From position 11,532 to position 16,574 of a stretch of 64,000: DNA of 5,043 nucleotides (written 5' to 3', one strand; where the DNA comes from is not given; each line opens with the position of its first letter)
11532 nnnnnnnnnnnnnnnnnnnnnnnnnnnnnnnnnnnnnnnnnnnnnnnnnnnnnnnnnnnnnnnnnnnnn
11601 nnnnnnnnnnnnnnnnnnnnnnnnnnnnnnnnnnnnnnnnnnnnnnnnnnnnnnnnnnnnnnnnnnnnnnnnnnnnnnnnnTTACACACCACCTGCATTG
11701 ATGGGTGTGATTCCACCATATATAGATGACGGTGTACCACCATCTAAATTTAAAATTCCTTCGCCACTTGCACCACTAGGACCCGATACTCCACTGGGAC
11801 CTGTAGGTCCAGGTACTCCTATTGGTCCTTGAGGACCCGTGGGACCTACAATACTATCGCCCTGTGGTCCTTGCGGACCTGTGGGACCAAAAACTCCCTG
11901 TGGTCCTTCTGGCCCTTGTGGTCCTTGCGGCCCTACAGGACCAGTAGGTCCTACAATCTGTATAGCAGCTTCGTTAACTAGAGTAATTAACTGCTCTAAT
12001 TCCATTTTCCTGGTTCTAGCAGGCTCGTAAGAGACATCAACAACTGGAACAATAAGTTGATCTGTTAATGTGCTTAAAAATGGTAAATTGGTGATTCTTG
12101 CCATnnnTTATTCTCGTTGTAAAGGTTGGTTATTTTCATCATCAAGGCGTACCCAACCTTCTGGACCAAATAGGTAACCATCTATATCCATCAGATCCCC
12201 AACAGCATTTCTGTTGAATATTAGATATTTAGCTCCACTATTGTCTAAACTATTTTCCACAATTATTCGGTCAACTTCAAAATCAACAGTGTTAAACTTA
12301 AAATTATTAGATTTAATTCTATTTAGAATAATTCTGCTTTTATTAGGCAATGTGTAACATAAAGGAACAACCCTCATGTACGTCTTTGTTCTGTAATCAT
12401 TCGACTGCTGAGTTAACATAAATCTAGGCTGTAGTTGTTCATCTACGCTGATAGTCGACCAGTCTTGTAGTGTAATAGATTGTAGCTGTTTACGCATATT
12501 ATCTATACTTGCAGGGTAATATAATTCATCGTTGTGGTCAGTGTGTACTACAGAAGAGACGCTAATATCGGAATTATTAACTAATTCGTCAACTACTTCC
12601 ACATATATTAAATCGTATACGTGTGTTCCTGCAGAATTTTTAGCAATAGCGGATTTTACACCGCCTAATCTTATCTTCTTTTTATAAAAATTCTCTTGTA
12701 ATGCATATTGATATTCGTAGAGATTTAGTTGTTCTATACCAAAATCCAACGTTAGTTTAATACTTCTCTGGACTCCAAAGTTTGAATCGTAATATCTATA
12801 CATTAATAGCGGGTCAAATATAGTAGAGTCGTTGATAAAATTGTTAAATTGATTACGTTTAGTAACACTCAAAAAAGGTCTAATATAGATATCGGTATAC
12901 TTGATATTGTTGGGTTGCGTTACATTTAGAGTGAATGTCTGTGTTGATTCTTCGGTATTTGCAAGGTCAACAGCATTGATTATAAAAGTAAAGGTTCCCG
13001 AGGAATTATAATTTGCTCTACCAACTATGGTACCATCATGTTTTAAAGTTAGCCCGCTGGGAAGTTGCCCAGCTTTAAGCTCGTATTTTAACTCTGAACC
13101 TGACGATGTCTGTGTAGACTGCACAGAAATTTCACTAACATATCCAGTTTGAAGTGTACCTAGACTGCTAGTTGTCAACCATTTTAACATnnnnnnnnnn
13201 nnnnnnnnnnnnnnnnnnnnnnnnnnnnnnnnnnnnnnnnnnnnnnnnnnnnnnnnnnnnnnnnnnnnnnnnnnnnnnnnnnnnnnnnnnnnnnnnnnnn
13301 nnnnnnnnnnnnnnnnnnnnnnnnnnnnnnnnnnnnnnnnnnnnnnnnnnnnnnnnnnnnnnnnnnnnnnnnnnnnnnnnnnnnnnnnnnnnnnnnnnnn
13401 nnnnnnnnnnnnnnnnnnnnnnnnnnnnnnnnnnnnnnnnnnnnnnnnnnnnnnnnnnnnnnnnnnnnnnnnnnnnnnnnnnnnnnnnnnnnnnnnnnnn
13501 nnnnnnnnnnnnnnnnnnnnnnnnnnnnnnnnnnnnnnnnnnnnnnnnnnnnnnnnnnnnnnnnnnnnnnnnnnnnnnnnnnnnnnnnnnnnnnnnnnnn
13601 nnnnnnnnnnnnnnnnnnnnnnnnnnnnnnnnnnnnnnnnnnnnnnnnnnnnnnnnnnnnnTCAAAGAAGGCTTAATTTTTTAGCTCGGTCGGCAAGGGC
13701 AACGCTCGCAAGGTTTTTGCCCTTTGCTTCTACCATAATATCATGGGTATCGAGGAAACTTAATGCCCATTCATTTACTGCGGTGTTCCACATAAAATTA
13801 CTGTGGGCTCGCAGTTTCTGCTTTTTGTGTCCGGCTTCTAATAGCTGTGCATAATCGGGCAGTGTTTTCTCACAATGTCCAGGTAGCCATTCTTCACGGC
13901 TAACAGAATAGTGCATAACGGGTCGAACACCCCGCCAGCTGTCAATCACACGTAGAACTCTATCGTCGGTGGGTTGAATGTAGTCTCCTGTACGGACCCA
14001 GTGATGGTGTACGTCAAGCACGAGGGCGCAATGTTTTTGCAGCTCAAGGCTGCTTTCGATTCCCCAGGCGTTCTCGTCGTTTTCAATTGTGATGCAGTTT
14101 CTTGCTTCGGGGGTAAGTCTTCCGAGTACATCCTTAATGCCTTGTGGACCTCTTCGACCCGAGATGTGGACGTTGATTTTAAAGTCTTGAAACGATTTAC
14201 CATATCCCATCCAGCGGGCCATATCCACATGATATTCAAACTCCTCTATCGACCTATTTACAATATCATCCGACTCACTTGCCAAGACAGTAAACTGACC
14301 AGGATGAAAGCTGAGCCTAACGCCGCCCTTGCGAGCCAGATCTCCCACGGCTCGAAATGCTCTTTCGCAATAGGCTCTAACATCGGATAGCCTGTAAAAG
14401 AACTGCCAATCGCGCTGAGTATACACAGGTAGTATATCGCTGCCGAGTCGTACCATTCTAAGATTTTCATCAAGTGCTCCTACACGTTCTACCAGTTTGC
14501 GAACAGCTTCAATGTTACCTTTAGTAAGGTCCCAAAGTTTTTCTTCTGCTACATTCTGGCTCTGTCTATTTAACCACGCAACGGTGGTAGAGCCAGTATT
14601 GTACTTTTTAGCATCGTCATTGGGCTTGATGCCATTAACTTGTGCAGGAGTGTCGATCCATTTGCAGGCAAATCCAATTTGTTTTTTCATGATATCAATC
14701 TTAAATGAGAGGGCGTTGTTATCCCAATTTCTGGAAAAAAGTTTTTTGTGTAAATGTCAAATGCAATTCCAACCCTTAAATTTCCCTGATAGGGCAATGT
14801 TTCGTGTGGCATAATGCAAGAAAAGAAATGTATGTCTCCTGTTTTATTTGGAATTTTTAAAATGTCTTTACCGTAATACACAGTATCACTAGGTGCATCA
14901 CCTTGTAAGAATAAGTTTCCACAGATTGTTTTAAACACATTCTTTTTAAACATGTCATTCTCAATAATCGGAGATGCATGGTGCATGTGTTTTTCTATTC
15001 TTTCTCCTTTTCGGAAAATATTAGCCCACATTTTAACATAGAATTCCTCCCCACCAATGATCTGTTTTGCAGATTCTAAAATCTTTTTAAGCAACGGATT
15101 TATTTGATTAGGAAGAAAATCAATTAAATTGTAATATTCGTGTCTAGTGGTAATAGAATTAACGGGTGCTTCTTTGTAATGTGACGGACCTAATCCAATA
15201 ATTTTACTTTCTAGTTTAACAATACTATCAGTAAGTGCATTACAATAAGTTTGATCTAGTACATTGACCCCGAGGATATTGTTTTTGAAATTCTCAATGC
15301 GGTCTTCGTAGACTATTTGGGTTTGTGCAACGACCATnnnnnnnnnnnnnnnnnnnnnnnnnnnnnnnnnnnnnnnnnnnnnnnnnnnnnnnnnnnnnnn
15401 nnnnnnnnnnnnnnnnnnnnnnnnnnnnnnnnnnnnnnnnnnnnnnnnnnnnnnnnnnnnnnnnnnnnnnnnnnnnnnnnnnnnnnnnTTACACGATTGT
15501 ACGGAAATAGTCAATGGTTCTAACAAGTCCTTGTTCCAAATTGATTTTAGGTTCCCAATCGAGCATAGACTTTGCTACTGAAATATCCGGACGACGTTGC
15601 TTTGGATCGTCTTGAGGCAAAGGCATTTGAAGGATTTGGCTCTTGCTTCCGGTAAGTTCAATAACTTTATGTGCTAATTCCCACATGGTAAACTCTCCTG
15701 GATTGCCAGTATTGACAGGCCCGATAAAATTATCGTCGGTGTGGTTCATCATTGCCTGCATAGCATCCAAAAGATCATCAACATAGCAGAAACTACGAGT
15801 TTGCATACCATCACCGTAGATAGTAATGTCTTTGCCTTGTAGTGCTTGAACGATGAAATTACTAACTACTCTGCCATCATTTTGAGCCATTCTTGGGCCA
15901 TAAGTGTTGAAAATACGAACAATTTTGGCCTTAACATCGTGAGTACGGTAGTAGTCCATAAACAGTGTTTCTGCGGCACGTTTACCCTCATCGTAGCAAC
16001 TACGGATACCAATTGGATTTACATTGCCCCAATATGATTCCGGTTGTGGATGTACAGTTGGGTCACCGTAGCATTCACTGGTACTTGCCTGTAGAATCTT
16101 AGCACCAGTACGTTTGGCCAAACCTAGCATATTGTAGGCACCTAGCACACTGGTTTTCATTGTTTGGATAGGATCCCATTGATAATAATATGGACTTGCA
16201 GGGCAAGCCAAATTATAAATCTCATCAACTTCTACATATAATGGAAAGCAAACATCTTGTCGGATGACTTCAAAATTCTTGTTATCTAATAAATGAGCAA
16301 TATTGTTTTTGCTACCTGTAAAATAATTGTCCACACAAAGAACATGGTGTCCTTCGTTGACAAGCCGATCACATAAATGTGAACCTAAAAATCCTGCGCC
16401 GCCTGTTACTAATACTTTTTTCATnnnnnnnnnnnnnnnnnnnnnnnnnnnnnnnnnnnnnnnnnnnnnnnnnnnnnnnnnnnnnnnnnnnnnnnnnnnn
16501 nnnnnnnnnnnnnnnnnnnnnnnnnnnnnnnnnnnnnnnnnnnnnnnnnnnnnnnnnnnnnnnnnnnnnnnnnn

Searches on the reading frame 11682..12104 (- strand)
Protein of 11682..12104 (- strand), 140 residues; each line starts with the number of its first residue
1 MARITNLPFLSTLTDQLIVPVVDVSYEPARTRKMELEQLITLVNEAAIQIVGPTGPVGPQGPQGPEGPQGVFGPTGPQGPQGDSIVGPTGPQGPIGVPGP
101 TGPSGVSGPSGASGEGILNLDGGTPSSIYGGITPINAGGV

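Call 11: search_protein_families(library=phrogs, proteins=[window:11682-12104:-], max_evalue=0.001)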
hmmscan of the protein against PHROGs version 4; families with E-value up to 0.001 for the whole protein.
window:11682-12104:- (140 aa): 23 families
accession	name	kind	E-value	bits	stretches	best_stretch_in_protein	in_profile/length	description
phrog_6320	-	tail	4.6e-18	66.4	1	52-115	86-150/745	tail fiber protein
phrog_819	-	tail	2.5e-17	63.4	1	45-115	471-548/1024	tail protein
phrog_5073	-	tail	3.1e-14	53.9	1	52-115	297-361/519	tail fiber protein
phrog_366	-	tail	8.1e-12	46.3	1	51-115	305-370/474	tail fiber protein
phrog_17587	-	tail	1.3e-10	41.3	1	52-114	360-417/641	tail fiber protein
phrog_8745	-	tail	1.4e-10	40.2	1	52-116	1416-1485/1803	tail fiber protein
phrog_34255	-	unknown function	9.2e-10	37.9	1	50-115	370-432/1044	-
phrog_10972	-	tail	1.1e-07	32.6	1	49-115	157-221/343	tail fiber protein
phrog_38806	-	unknown function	5.2e-07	30.3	1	51-116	75-135/285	-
phrog_14726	-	tail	7.8e-07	29.2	1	50-79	187-216/537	tail fiber protein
phrog_3449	-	tail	1.5e-06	27.8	1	46-84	30-68/549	tail collar protein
phrog_18350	-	tail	2.3e-06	28.5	1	43-82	151-190/253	tail fiber protein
phrog_22681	-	DNA, RNA and nucleotide metabolism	5.1e-06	27.5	0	51-83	113-145/157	DNA polymerase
phrog_26654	-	unknown function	1.5e-05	25.5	1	49-123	79-152/360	-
phrog_1658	-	unknown function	3e-05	24.9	1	52-115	46-107/239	-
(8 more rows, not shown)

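Call 12: search_protein_families(library=pfam, proteins=[window:11682-12104:-], max_evalue=0.01)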
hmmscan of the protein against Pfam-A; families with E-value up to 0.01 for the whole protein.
window:11682-12104:- (140 aa): 1 family
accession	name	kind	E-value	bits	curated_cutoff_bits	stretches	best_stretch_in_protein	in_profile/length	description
PF01391.23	Collagen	-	5.5e-08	32.9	27.2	1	55-113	4-57/60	Collagen triple helix repeat (20 copies)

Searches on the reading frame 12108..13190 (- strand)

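Call 11: search_protein_families(library=phrogs, proteins=[window:12108-13190:-], max_evalue=0.001)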
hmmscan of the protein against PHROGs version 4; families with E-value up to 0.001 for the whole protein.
window:12108-13190:- (360 aa): 1 family
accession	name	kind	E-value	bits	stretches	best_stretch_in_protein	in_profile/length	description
phrog_13911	-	head and packaging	2.1e-08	33.9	1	4-150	415-567/789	virion structural protein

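Call 12: search_protein_families(library=pfam, proteins=[window:12108-13190:-], max_evalue=0.01)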
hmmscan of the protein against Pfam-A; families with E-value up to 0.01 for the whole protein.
window:12108-13190:- (360 aa): 1 family
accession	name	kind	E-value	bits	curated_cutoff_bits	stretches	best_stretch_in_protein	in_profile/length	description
PF05345.18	He_PIG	-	2.5e-10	41.1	24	1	9-91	11-96/96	Putative Ig domain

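Call 46: search_protein_families(library=ncbifam, proteins=[window:12108-13190:-], max_evalue=0.1)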
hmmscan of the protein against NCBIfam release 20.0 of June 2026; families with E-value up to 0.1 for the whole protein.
window:12108-13190:- (360 aa): 2 families
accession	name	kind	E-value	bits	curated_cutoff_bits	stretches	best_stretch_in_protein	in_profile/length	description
NF033510.3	Ca_tandemer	repeat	0.023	15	50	1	17-92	23-90/96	Ca2+-stabilized repeat-containing adhesin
NF058592.1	GxPGS_dom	subfamily_domain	0.07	13.2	45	0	47-73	27-53/65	PGS family Ig-like domain-containing protein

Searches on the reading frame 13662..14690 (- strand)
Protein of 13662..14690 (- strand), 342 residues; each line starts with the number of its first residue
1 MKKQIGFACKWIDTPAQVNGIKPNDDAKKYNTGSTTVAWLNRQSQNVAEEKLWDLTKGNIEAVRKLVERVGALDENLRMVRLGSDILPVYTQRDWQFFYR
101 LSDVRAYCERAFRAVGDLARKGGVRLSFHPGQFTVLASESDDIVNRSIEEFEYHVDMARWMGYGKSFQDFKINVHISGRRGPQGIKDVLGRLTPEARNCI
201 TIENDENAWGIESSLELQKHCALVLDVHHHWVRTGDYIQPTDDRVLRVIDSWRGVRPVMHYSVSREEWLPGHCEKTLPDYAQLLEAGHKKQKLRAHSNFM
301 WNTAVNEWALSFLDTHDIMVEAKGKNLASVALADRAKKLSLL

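Call 11: search_protein_families(library=phrogs, proteins=[window:13662-14690:-], max_evalue=0.001)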
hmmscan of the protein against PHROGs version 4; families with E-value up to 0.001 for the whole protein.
window:13662-14690:- (342 aa): 1 family
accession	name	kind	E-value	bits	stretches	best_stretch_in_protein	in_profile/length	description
phrog_8420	-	DNA, RNA and nucleotide metabolism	8e-76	256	1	4-336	2-307/309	endonuclease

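Call 12: search_protein_families(library=pfam, proteins=[window:13662-14690:-], max_evalue=0.01)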
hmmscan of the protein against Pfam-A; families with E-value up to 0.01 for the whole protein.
window:13662-14690:- (342 aa): 1 family
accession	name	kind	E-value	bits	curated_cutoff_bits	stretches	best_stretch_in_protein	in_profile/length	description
PF03851.20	UvdE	-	3.8e-35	121.9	24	1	38-267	20-253/275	UV-endonuclease UvdE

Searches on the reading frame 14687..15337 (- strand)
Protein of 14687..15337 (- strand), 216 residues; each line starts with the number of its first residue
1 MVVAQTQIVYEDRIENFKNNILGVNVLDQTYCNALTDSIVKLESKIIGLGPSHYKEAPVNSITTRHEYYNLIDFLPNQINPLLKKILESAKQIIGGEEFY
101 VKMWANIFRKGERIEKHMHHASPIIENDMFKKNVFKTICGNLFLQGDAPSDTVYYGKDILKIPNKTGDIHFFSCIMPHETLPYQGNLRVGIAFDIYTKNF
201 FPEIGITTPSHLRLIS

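Call 11: search_protein_families(library=phrogs, proteins=[window:14687-15337:-], max_evalue=0.001)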
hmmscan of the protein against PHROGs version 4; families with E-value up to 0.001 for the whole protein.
window:14687-15337:- (216 aa): 1 family
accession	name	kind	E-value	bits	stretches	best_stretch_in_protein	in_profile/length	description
phrog_81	-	moron, auxiliary metabolic gene and host takeover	6.3e-09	36.7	1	66-199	102-241/283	2OG-Fe(II) oxygenase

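Call 12: search_protein_families(library=pfam, proteins=[window:14687-15337:-], max_evalue=0.01)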
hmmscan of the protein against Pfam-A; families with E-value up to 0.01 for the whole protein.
window:14687-15337:- (216 aa): 1 family
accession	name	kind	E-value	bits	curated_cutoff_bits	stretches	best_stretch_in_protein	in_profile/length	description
PF13759.12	2OG-FeII_Oxy_5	-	9.1e-06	26.4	27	1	102-194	1-101/101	Putative 2OG-Fe(II) oxygenase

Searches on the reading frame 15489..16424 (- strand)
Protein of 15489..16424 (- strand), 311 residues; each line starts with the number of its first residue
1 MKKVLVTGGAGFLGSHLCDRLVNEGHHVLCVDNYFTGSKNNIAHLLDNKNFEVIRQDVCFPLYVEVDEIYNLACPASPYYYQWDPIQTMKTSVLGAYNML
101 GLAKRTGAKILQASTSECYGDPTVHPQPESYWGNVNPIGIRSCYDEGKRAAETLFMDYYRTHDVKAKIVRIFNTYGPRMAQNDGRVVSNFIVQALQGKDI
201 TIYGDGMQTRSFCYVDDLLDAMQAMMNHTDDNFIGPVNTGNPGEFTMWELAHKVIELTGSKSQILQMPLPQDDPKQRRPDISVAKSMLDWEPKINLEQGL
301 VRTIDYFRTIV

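Call 11: search_protein_families(library=phrogs, proteins=[window:15489-16424:-], max_evalue=0.001)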
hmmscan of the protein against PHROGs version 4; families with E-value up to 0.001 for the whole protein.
window:15489-16424:- (311 aa): 1 family
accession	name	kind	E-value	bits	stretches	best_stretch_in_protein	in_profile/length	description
phrog_540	-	DNA, RNA and nucleotide metabolism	4.6e-61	208.1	1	1-306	292-593/715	nucleotide-sugar epimerase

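Call 12: search_protein_families(library=pfam, proteins=[window:15489-16424:-], max_evalue=0.01)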
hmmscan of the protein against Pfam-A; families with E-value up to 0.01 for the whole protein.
window:15489-16424:- (311 aa): 7 families
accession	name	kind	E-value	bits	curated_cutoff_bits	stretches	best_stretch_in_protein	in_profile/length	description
PF16363.11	GDP_Man_Dehyd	-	3e-52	178.6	27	1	5-301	1-330/332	GDP-mannose 4,6 dehydratase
PF01370.27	Epimerase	-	1.7e-48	165.6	20.9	1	4-231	1-230/240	NAD dependent epimerase/dehydratase family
PF04321.23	RmlD_sub_bind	-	8.6e-09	35.3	27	1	3-283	2-257/287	RmlD substrate binding domain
PF02719.21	Polysacc_synt_2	-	2e-07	30.9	20.2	0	143-263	137-252/293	Polysaccharide biosynthesis protein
PF01073.25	3Beta_HSD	-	9.1e-07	28.6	22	1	5-221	1-224/280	3-beta hydroxysteroid dehydrogenase/isomerase family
PF07993.18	NAD_binding_4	-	5.4e-06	26.2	20.1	0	87-176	107-209/258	Male sterility protein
PF00106.31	adh_short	-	0.00074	19.5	26.6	1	2-58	1-58/195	short chain dehydrogenase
